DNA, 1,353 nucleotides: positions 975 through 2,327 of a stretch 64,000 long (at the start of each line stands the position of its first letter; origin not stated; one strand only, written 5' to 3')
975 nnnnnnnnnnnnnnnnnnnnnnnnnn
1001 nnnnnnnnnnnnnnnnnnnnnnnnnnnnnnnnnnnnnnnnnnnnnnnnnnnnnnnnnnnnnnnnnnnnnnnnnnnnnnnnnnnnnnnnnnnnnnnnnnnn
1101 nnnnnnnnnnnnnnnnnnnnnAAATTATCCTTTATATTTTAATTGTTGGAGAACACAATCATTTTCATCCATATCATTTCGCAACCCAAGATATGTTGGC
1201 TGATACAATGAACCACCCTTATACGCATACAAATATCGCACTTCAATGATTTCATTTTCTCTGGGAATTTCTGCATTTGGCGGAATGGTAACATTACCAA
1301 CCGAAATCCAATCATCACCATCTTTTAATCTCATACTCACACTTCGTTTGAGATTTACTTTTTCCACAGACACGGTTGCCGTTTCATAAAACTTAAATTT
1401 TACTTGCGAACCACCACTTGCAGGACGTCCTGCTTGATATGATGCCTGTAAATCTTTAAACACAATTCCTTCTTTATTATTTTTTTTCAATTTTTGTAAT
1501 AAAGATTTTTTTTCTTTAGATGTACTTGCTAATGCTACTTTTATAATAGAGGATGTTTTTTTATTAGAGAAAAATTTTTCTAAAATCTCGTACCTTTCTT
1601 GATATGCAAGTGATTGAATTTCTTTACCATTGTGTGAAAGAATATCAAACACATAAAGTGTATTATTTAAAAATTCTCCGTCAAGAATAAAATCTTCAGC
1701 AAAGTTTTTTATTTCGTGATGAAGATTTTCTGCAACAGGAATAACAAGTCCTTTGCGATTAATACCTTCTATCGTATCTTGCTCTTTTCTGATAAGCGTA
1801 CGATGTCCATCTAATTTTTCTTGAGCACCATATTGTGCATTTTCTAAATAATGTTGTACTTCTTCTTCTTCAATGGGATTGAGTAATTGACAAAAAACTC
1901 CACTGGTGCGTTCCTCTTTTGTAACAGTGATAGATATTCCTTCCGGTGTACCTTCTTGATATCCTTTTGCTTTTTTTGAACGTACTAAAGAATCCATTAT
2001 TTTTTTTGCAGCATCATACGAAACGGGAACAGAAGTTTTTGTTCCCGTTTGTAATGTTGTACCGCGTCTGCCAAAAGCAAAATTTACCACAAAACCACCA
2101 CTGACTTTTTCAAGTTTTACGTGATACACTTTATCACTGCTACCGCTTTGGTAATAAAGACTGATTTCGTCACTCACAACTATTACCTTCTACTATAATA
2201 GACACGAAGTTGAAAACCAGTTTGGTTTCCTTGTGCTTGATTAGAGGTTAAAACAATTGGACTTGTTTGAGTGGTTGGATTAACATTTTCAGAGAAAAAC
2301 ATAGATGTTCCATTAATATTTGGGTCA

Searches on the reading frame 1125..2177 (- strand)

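Call 70: search_protein_families(library=pfam, proteins=[window:1125-2177:-], max_evalue=0.00001)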
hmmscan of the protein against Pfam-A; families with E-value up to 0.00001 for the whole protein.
window:1125-2177:- (350 aa): 3 families
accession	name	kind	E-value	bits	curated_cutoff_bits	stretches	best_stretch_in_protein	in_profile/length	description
PF01068.26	DNA_ligase_A_M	-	2.4e-17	63.7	26.2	1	173-252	116-196/204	ATP dependent DNA ligase domain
PF09414.15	RNA_ligase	-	3.3e-10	40.8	27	1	118-246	5-161/171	RNA ligase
PF05406.20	WGR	-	5.8e-06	26.8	22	0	11-76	11-75/79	WGR domain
